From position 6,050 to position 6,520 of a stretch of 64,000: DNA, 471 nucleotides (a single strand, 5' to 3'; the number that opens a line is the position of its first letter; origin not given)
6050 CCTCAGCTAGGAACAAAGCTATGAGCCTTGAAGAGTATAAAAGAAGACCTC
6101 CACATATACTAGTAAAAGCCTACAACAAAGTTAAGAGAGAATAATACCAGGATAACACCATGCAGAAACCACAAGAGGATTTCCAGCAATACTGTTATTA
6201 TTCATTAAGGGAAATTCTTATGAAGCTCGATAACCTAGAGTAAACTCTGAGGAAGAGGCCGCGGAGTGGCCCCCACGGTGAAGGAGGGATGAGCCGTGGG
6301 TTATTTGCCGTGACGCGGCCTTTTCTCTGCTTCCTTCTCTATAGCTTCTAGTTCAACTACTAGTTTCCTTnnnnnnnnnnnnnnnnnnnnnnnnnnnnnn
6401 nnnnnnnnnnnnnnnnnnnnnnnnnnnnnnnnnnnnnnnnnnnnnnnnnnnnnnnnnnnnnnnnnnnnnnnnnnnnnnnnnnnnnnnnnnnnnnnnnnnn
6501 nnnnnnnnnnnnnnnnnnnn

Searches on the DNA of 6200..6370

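Call 80: search_rna_families(source=window, start=6200, end=6370, threshold=evalue, max_evalue=5, show_alignments=2)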
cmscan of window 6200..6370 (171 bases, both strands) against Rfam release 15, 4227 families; matches with E-value up to 5: 2.
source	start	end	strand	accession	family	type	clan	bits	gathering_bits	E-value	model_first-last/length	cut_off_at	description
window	6249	6329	+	RF03778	mir-483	Gene; miRNA;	-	15.6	60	1.4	1-75/75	no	mir-483 microRNA precursor family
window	6246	6354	-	RF02115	FAM13A-AS1_2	Gene; lncRNA;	-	10.8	38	3.5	1-110/110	no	FAM13A antisense RNA 1 conserved region 2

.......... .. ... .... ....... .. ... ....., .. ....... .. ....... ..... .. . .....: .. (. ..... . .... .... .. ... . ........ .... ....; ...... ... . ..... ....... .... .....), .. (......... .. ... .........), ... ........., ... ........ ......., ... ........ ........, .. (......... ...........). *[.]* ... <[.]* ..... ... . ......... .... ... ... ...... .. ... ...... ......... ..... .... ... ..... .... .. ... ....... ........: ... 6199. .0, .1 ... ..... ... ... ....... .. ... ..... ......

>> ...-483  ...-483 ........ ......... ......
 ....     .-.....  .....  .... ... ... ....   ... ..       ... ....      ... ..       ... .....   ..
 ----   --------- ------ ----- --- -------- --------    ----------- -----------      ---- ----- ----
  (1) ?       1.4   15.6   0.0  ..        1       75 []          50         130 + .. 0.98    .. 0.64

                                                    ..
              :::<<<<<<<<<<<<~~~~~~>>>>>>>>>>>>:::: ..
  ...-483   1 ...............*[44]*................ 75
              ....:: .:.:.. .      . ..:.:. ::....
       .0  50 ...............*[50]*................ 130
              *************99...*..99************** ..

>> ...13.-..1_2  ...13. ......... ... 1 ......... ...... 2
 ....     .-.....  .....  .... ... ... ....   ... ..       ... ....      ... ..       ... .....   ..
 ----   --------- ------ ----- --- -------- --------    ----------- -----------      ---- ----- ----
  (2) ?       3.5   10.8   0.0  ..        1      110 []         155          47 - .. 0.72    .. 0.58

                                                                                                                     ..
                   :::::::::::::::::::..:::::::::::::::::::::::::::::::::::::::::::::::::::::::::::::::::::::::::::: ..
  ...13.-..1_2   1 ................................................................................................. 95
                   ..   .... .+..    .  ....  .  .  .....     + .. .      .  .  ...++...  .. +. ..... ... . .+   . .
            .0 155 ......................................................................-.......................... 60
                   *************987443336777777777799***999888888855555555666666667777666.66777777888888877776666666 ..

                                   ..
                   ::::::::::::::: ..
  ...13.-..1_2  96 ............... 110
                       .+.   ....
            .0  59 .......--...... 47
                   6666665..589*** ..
